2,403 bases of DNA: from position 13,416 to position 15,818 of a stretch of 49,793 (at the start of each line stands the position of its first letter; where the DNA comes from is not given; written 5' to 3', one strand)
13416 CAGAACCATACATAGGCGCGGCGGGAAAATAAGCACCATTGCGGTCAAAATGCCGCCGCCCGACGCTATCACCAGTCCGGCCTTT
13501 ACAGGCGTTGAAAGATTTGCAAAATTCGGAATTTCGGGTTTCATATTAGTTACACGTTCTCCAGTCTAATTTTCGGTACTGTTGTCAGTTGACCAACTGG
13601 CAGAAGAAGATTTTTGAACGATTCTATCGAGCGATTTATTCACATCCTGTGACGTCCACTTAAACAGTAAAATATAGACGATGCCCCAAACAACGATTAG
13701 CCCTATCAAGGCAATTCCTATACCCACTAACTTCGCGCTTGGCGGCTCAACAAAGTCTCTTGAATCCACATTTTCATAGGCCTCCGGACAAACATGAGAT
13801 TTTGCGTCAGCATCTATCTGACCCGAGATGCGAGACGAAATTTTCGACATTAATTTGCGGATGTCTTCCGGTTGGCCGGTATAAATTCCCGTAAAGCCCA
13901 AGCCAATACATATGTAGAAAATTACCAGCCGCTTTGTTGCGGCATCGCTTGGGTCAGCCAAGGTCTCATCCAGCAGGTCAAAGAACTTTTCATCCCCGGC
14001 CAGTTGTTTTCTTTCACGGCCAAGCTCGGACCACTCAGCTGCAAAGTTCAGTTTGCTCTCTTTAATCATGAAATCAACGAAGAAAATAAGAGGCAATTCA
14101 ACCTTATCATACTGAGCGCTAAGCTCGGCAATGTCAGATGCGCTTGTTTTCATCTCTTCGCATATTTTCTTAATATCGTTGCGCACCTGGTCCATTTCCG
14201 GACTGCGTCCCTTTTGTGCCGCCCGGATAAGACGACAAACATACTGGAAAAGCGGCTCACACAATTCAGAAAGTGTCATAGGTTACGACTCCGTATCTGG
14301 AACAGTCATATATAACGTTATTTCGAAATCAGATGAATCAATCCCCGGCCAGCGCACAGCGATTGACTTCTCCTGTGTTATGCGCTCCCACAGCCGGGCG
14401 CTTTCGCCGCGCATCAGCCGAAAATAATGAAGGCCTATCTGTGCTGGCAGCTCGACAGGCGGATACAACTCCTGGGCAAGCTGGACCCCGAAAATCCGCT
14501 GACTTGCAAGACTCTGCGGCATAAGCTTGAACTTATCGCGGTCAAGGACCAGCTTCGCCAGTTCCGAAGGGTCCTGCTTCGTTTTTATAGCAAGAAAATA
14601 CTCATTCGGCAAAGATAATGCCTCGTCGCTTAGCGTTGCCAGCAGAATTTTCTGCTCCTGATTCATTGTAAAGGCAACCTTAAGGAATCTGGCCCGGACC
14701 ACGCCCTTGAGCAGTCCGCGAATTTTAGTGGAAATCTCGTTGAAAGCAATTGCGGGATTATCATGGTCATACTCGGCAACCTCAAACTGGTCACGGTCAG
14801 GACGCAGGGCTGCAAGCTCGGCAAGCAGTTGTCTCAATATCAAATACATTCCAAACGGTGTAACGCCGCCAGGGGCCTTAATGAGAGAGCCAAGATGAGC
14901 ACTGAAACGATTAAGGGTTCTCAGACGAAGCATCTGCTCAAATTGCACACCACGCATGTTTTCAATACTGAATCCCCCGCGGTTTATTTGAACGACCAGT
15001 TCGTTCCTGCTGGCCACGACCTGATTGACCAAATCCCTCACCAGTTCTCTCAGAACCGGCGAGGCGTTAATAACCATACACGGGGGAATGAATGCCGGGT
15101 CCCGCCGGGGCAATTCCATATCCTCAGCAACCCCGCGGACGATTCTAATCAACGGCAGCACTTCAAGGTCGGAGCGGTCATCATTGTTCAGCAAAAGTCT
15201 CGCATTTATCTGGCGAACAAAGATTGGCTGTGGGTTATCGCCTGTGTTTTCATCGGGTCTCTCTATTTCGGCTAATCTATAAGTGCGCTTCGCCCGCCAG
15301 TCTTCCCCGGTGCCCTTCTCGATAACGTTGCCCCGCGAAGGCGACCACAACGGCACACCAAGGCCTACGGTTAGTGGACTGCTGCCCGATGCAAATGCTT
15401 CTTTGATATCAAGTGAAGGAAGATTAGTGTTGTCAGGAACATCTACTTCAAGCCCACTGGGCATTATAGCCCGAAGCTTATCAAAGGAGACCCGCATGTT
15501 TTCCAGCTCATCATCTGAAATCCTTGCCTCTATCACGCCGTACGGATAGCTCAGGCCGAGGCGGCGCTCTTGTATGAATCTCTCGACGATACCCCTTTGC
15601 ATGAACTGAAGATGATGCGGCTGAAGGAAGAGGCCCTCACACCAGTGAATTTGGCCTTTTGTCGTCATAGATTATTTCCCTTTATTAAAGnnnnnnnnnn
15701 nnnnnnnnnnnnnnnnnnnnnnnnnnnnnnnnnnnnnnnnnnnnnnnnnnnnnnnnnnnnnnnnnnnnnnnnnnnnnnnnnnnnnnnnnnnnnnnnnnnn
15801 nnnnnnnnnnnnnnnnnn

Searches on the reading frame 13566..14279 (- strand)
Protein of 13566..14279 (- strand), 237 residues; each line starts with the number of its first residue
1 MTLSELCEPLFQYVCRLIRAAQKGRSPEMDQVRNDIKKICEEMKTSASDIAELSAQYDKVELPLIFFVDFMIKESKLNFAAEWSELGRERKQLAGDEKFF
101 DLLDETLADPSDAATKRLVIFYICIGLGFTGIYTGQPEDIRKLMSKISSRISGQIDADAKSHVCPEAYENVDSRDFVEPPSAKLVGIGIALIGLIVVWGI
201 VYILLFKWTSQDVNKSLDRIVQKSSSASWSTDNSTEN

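Call 5: search_protein_families(library=pfam, proteins=[window:13566-14279:-], max_evalue=0.01)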
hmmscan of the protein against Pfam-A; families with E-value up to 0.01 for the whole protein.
window:13566-14279:- (237 aa): 2 families
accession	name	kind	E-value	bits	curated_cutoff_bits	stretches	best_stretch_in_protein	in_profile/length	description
PF09850.14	DotU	-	9.5e-19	68.3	27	1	3-200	2-202/205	Type VI secretion system protein DotU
PF00558.24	Vpu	-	0.0032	17.7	24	1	183-222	8-48/81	Vpu protein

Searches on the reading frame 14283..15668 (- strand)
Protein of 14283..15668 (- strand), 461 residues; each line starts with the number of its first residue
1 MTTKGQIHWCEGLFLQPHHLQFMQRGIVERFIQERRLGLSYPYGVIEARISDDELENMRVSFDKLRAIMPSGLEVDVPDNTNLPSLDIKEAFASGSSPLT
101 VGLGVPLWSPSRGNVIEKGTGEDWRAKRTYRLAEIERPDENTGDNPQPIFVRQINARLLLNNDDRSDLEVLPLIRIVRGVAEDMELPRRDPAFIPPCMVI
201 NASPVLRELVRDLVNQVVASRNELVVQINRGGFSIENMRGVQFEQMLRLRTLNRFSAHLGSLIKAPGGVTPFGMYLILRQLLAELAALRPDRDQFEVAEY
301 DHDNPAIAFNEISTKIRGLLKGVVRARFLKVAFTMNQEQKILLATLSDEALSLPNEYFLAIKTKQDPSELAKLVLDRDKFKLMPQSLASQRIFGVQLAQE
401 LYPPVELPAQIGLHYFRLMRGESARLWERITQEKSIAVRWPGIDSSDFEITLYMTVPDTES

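Call 5: search_protein_families(library=pfam, proteins=[window:14283-15668:-], max_evalue=0.01)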
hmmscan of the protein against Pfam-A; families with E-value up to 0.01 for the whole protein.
window:14283-15668:- (461 aa): 1 family
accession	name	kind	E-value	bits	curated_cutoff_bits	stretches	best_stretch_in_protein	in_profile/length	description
PF05936.17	T6SS_VasE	-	2.9e-65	221.2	23.4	1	19-442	1-417/429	Bacterial Type VI secretion, VC_A0110, EvfL, ImpJ, VasE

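Call 45: search_dna_similar(query=window:14283-15668:-, collection=plasmids, mode=protein, max_rows=40, rows=spread)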
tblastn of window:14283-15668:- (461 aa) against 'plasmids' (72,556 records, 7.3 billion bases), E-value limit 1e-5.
Records with a match: 368; places in all: 384; records where one place covers at least 80% of the query: 278.
Best place of each record, by identity: <60% 368.
By first word of the organism name: Ralstonia 126; Rhizobium 73; Escherichia 56; Rahnella 12; Cronobacter 12; Paraburkholderia 9; Sinorhizobium 8; Caballeronia 5; Burkholderia 5; Pseudoalteromonas 4; and 35 more.
By predicted mobility (MOB-suite, as given by PLSDB): non-mobilizable 149; mobilizable 127; conjugative 92.
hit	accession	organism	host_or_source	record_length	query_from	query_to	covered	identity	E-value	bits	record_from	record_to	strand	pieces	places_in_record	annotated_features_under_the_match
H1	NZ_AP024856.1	Photobacterium toruni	-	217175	1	453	98%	26.1%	2e-16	90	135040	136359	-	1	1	tssK: type VI secretion system baseplate subunit TssK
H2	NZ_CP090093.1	Rhizobium leguminosarum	Galega,Cell culture,Plant nodule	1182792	1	453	98%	26.1%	6e-16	89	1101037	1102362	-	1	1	record has no annotation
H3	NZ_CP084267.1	Caballeronia sp. Lep1P3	Leptoglossus zonatus,Cell culture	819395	1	459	100%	25.0%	2e-14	84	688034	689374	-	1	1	tssK: type VI secretion system baseplate subunit TssK | tssL: type VI secretion system protein TssL, long form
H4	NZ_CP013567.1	Rhizobium phaseoli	Phaseolus vulgaris,Whole ...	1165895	1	453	98%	25.2%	1e-13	81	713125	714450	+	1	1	record has no annotation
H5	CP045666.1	Enterobacteriaceae bacterium Kacie_13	Bacteria culture,Stream water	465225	2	457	99%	24.7%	5e-22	107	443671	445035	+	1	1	tssK: type VI secretion system baseplate subunit TssK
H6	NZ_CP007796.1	Azospirillum argentinense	Triticum aestivum L.,Root,wheat ...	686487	1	442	96%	25.2%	6e-9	66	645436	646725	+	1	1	tssK: type VI secretion system baseplate subunit TssK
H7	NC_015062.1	Rahnella aceris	-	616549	4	457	98%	24.4%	1e-19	100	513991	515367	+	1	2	tssK: type VI secretion system baseplate subunit TssK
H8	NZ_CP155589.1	Ralstonia solanacearum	Musa sp.,cell culture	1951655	1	442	96%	24.9%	7e-17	91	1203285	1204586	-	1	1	none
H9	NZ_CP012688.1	Ralstonia solanacearum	Solanum commersonii,whole organism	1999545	1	442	96%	24.7%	6e-17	92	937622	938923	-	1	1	none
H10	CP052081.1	Ralstonia solanacearum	tomato,cell culture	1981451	1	442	96%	24.4%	2e-16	89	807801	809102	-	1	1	none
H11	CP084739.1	Ralstonia solanacearum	sunflower,cell culture,stem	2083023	1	442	96%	24.4%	2e-16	89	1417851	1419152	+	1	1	tssK: type VI secretion system baseplate subunit TssK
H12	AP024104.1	Ralstonia solanacearum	-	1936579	1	442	96%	24.4%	4e-16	89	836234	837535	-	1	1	type VI secretion protein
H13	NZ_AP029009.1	Ralstonia pseudosolanacearum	-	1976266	1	442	96%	24.4%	4e-16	89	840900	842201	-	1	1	none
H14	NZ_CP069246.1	Ralstonia pseudosolanacearum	Arachis hypogaea,tissue sample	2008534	1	442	96%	24.4%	4e-16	89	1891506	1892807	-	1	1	none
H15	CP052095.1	Ralstonia solanacearum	tomato,cell culture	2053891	1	442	96%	24.4%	4e-16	89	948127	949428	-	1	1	none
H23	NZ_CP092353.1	Rhizobium sp. C104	Cell culture,nodule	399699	1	453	98%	23.2%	1e-15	87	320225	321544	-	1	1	tssK: type VI secretion system baseplate subunit TssK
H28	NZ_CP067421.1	Skermanella sp. TT6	Homo sapiens,single cell,skin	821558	1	453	98%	22.5%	6e-14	82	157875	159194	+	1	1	tssK: type VI secretion system baseplate subunit TssK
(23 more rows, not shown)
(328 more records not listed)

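Call 46: get_annotated_region(hit=H3, flank=20000)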
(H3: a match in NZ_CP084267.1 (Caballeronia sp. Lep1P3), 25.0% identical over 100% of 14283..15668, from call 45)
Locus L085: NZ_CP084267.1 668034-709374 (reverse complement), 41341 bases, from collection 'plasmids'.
description: Caballeronia sp. Lep1P3 plasmid p1, complete sequence
organism: Caballeronia sp. Lep1P3 (NCBI taxid 2878150)
taxonomy: Bacteria; Pseudomonadota; Betaproteobacteria; Burkholderiales; Burkholderiaceae; Caballeronia; Caballeronia sp. Lep1P3
host: -; source: Leptoglossus zonatus,Cell culture; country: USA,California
typing (MOB-suite, as given by PLSDB): mobilizable; relaxase MOBP
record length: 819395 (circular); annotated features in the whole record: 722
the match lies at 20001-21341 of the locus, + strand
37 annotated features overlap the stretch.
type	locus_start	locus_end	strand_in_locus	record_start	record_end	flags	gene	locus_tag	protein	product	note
CDS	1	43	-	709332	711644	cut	-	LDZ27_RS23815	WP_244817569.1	PAS domain S-box protein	-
CDS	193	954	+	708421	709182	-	-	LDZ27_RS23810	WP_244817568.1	3-oxoacyl-ACP reductase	-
CDS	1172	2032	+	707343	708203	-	-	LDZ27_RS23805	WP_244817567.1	NAD(P)-dependent oxidoreductase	-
CDS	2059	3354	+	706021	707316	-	-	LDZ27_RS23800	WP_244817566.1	MFS transporter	GO:0055085 - transmembrane transport [Evidence IEA]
CDS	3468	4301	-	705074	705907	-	-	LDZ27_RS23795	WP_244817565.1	zf-HC2 domain-containing protein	-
CDS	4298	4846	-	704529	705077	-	-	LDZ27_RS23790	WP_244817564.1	RNA polymerase sigma factor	GO:0006352 - DNA-templated transcription initiation [Evidence IEA]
CDS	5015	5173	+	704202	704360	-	-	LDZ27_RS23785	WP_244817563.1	hypothetical protein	-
CDS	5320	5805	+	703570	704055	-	-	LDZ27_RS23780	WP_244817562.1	type VI secretion system tube protein Hcp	-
CDS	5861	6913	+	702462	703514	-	tssA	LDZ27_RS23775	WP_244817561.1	type VI secretion system protein TssA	-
CDS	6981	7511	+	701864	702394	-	tssB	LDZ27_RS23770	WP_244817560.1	type VI secretion system contractile sheath small subunit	GO:0033103 - protein secretion by the type VI secretion system [Evidence IEA]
CDS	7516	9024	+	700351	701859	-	tssC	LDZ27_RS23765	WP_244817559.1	type VI secretion system contractile sheath large subunit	GO:0033103 - protein secretion by the type VI secretion system [Evidence IEA]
CDS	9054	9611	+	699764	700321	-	tssE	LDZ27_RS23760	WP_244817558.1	type VI secretion system baseplate subunit TssE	GO:0033103 - protein secretion by the type VI secretion system [Evidence IEA]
CDS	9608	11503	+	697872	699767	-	tssF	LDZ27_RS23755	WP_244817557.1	type VI secretion system baseplate subunit TssF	GO:0033103 - protein secretion by the type VI secretion system [Evidence IEA]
CDS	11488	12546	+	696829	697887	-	tssG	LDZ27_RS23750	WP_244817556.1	type VI secretion system baseplate subunit TssG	GO:0033103 - protein secretion by the type VI secretion system [Evidence IEA]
CDS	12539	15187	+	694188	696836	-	tssH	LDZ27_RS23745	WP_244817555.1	type VI secretion system ATPase TssH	GO:0033103 - protein secretion by the type VI secretion system [Evidence IEA]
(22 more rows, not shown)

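Call 47: get_annotated_region(hit=H23, flank=20000)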
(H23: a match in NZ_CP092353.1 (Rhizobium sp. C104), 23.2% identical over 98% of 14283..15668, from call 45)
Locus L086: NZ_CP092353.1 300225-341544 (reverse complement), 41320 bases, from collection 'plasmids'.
description: Rhizobium sp. C104 plasmid pRSpC104f, complete sequence
organism: Rhizobium sp. C104 (NCBI taxid 2917727)
taxonomy: Bacteria; Pseudomonadota; Alphaproteobacteria; Hyphomicrobiales; Rhizobiaceae; Rhizobium; Rhizobium sp. C104
host: -; source: Cell culture,nodule; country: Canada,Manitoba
typing (MOB-suite, as given by PLSDB): conjugative; replicon rep_cluster_287; relaxase MOBQ; mating-pair formation MPF_T
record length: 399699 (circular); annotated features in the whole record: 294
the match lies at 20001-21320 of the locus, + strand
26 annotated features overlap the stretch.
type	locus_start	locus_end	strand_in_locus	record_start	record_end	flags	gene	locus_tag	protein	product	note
CDS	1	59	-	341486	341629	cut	-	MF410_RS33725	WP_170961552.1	hypothetical protein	-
CDS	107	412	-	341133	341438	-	-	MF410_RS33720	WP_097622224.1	hypothetical protein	-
CDS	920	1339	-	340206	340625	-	-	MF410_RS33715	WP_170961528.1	hypothetical protein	-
CDS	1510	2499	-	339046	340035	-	tssI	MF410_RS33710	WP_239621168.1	type VI secretion system tip protein TssI/VgrG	GO:0033103 - protein secretion by the type VI secretion system [Evidence IEA]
CDS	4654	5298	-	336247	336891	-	-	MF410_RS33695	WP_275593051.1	type VI secretion system baseplate subunit TssG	-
CDS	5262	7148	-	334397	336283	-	tssF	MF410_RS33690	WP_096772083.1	type VI secretion system baseplate subunit TssF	GO:0033103 - protein secretion by the type VI secretion system [Evidence IEA]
CDS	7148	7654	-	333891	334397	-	tssE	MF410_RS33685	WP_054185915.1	type VI secretion system baseplate subunit TssE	GO:0033103 - protein secretion by the type VI secretion system [Evidence IEA]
CDS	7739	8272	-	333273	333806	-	-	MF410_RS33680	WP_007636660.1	type VI secretion system tube protein Hcp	-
CDS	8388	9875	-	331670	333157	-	tssC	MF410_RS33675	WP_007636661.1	type VI secretion system contractile sheath large subunit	GO:0033103 - protein secretion by the type VI secretion system [Evidence IEA]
CDS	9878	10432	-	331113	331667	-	tssB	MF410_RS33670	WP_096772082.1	type VI secretion system contractile sheath small subunit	GO:0033103 - protein secretion by the type VI secretion system [Evidence IEA]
CDS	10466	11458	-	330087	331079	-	tssA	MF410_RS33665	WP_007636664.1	type VI secretion system protein TssA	-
CDS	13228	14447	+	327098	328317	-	-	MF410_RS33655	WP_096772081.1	IS3 family transposase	-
CDS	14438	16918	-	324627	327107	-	-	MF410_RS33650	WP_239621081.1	hypothetical protein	-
CDS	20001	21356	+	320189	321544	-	tssK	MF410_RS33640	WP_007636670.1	type VI secretion system baseplate subunit TssK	GO:0033103 - protein secretion by the type VI secretion system [Evidence IEA]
CDS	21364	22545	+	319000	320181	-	-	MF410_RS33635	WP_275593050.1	type VI secretion system-associated FHA domain protein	-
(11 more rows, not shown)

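Call 48: get_annotated_region(hit=H11, flank=20000)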
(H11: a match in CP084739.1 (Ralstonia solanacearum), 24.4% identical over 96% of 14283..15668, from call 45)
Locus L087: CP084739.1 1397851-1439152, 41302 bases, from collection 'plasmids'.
description: Ralstonia solanacearum strain RS639 plasmid megaplasmid, complete sequence
organism: Ralstonia solanacearum (NCBI taxid 305)
taxonomy: Bacteria; Pseudomonadota; Betaproteobacteria; Burkholderiales; Burkholderiaceae; Ralstonia; Ralstonia solanacearum
host: -; source: sunflower,cell culture,stem; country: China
typing (MOB-suite, as given by PLSDB): mobilizable; relaxase MOBP
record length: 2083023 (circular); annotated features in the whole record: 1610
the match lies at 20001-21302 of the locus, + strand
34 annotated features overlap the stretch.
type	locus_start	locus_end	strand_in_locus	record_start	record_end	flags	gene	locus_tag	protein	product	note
CDS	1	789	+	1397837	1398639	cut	-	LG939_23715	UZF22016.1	IS5 family transposase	-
CDS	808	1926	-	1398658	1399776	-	-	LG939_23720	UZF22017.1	MFS transporter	-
CDS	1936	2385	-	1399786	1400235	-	-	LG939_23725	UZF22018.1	hypothetical protein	-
CDS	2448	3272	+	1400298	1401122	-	-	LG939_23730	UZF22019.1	IS5 family transposase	-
CDS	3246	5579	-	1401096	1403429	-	-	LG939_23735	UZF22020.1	hypothetical protein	-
CDS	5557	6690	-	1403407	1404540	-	-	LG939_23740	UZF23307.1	DUF4123 domain-containing protein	-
CDS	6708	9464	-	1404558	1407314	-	-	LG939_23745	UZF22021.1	type VI secretion system tip protein VgrG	-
CDS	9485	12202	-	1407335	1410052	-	tssH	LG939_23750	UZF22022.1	type VI secretion system ATPase TssH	-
CDS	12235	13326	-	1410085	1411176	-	tssG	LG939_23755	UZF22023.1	type VI secretion system baseplate subunit TssG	-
CDS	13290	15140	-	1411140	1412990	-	tssF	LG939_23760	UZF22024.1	type VI secretion system baseplate subunit TssF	-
CDS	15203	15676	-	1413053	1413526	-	tssE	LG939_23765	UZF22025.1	type VI secretion system baseplate subunit TssE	-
CDS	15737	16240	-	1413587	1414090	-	-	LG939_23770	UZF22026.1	Hcp family type VI secretion system effector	-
CDS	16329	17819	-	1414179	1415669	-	tssC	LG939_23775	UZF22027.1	type VI secretion system contractile sheath large subunit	-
CDS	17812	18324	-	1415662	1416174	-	tssB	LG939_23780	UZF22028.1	type VI secretion system contractile sheath small subunit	-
CDS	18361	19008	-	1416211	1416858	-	-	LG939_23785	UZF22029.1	hypothetical protein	-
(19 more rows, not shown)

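Call 91: get_annotated_region(hit=H6, flank=15000)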
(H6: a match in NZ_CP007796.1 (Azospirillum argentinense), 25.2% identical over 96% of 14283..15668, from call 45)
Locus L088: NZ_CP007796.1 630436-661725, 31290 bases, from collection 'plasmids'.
description: Azospirillum argentinense strain Az39 plasmid AbAZ39_p3, complete sequence
organism: Azospirillum argentinense (NCBI taxid 2970906)
taxonomy: Bacteria; Pseudomonadota; Alphaproteobacteria; Rhodospirillales; Azospirillaceae; Azospirillum; Azospirillum argentinense
host: -; source: Triticum aestivum L.,Root,wheat rhizosphere; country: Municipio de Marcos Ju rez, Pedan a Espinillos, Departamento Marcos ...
typing (MOB-suite, as given by PLSDB): non-mobilizable
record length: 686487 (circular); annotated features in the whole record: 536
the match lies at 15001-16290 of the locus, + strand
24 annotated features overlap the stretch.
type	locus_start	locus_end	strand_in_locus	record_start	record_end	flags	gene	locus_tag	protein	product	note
CDS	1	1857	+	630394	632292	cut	-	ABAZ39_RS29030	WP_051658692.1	type VI secretion system tip protein VgrG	GO:0033103 - protein secretion by the type VI secretion system [Evidence IEA]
CDS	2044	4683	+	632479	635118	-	tssH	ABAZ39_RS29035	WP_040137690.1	type VI secretion system ATPase TssH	GO:0033103 - protein secretion by the type VI secretion system [Evidence IEA]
CDS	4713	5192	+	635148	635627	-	-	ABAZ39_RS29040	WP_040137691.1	type VI secretion system tube protein Hcp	-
CDS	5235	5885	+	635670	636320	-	-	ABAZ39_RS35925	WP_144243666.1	hypothetical protein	-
CDS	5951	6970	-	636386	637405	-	tssG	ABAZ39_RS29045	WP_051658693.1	type VI secretion system baseplate subunit TssG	GO:0033103 - protein secretion by the type VI secretion system [Evidence IEA]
CDS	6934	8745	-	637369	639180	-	tssF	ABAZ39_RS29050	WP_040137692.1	type VI secretion system baseplate subunit TssF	GO:0033103 - protein secretion by the type VI secretion system [Evidence IEA]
CDS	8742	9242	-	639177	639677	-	tssE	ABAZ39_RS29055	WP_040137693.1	type VI secretion system baseplate subunit TssE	GO:0033103 - protein secretion by the type VI secretion system [Evidence IEA]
CDS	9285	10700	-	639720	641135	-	tssC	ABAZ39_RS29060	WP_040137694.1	type VI secretion system contractile sheath large subunit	GO:0033103 - protein secretion by the type VI secretion system [Evidence IEA]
CDS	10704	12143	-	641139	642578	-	tssC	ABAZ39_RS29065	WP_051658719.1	type VI secretion system contractile sheath large subunit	GO:0033103 - protein secretion by the type VI secretion system [Evidence IEA]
CDS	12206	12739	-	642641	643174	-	tssB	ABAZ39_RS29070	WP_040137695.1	type VI secretion system contractile sheath small subunit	GO:0033103 - protein secretion by the type VI secretion system [Evidence IEA]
CDS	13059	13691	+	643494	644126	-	-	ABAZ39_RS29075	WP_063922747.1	hypothetical protein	-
CDS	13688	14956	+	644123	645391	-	tagH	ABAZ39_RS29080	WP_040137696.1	type VI secretion system-associated FHA domain protein TagH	GO:0033103 - protein secretion by the type VI secretion system [Evidence IEA]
CDS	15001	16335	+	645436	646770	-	tssK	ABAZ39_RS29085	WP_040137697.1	type VI secretion system baseplate subunit TssK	GO:0033103 - protein secretion by the type VI secretion system [Evidence IEA]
CDS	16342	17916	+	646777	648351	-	icmH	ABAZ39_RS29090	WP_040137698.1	type IVB secretion system protein IcmH/DotU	-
CDS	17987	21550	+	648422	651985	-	tssM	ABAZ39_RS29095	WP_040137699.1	type VI secretion system membrane subunit TssM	GO:0033103 - protein secretion by the type VI secretion system [Evidence IEA]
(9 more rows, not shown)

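Call 92: get_annotated_region(hit=H7, flank=15000)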
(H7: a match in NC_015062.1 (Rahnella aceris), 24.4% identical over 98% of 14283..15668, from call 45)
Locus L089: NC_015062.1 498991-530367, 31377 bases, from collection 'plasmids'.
description: Rahnella aceris plasmid pRAHAQ01, complete sequence
organism: Rahnella aceris (NCBI taxid 2703885)
taxonomy: Bacteria; Pseudomonadota; Gammaproteobacteria; Enterobacterales; Yersiniaceae; Rahnella; Rahnella aceris
host: -; source: -; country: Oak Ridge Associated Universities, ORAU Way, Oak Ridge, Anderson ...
typing (MOB-suite, as given by PLSDB): non-mobilizable; replicon rep_cluster_1067
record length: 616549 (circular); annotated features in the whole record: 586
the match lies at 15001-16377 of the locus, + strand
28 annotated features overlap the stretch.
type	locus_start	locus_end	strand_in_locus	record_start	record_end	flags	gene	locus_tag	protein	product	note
CDS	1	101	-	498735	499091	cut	-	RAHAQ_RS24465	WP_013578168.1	DUF1493 family protein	-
CDS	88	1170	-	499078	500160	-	-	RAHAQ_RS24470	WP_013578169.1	glycosyltransferase family 9 protein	-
CDS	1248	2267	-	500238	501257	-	-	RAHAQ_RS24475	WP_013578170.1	glycosyltransferase family 9 protein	-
CDS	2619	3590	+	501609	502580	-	-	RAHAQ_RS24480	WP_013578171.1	LysR family transcriptional regulator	-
CDS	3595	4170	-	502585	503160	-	mntP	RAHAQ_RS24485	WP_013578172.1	manganese efflux pump MntP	-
CDS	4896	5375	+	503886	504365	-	tssB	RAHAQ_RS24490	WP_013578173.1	type VI secretion system contractile sheath small subunit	GO:0033103 - protein secretion by the type VI secretion system [Evidence IEA]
CDS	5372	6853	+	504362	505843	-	tssC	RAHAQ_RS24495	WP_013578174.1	type VI secretion system contractile sheath large subunit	GO:0033103 - protein secretion by the type VI secretion system [Evidence IEA]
CDS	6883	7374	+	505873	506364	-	-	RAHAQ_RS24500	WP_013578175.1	type VI secretion system tube protein Hcp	-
CDS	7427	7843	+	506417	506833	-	-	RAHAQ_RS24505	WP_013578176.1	GPW/gp25 family protein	-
CDS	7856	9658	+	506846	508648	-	tssF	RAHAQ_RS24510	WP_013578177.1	type VI secretion system baseplate subunit TssF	GO:0033103 - protein secretion by the type VI secretion system [Evidence IEA]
CDS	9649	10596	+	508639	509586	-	tssG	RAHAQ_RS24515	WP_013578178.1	type VI secretion system baseplate subunit TssG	GO:0033103 - protein secretion by the type VI secretion system [Evidence IEA]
CDS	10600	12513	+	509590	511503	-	tssI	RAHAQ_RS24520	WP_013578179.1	type VI secretion system tip protein TssI/VgrG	GO:0033103 - protein secretion by the type VI secretion system [Evidence IEA]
CDS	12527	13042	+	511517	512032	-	-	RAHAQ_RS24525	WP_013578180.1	hypothetical protein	-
CDS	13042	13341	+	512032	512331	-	-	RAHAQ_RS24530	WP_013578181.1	PAAR domain-containing protein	-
CDS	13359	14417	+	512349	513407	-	tssA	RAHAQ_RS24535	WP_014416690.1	type VI secretion system protein TssA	-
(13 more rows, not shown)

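Call 93: get_annotated_region(hit=H28, flank=15000)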
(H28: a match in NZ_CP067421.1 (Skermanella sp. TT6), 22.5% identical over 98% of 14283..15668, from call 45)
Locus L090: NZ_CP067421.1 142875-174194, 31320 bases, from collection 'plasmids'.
description: Skermanella sp. TT6 plasmid pTT6-1, complete sequence
organism: Skermanella sp. TT6 (NCBI taxid 2775420)
taxonomy: Bacteria; Pseudomonadota; Alphaproteobacteria; Rhodospirillales; Azospirillaceae; Skermanella; Skermanella sp. TT6
host: -; source: Homo sapiens,single cell,skin; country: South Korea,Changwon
typing (MOB-suite, as given by PLSDB): mobilizable; relaxase MOBP
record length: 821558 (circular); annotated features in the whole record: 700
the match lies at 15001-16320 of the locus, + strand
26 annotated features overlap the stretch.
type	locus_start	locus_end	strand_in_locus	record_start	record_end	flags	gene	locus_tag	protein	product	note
CDS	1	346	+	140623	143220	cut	-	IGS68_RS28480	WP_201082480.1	two-component system VirA-like sensor kinase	-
CDS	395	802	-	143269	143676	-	-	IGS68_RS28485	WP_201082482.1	winged helix-turn-helix transcriptional regulator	-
CDS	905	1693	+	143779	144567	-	-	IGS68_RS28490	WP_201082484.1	SDR family oxidoreductase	-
CDS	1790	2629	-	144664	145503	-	-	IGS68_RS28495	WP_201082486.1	alpha/beta fold hydrolase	-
CDS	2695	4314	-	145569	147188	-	-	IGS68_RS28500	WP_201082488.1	GMC family oxidoreductase N-terminal domain-containing protein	-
CDS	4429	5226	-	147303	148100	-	-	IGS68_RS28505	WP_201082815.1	alpha/beta fold hydrolase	-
CDS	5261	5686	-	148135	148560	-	-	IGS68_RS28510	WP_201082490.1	organic hydroperoxide resistance protein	-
CDS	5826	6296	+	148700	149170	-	-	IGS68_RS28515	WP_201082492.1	MarR family transcriptional regulator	-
CDS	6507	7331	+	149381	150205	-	-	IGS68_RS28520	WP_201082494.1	alpha/beta hydrolase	-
CDS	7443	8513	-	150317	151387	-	tssG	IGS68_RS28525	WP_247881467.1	type VI secretion system baseplate subunit TssG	GO:0033103 - protein secretion by the type VI secretion system [Evidence IEA]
CDS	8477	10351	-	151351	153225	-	tssF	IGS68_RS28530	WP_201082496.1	type VI secretion system baseplate subunit TssF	GO:0033103 - protein secretion by the type VI secretion system [Evidence IEA]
CDS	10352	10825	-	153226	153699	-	tssE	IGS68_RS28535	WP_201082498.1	type VI secretion system baseplate subunit TssE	GO:0033103 - protein secretion by the type VI secretion system [Evidence IEA]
CDS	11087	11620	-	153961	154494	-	-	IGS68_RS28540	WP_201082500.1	type VI secretion system tube protein Hcp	-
CDS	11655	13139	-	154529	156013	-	tssC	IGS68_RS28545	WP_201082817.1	type VI secretion system contractile sheath large subunit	GO:0033103 - protein secretion by the type VI secretion system [Evidence IEA]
CDS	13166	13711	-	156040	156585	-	tssB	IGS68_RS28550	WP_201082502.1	type VI secretion system contractile sheath small subunit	GO:0033103 - protein secretion by the type VI secretion system [Evidence IEA]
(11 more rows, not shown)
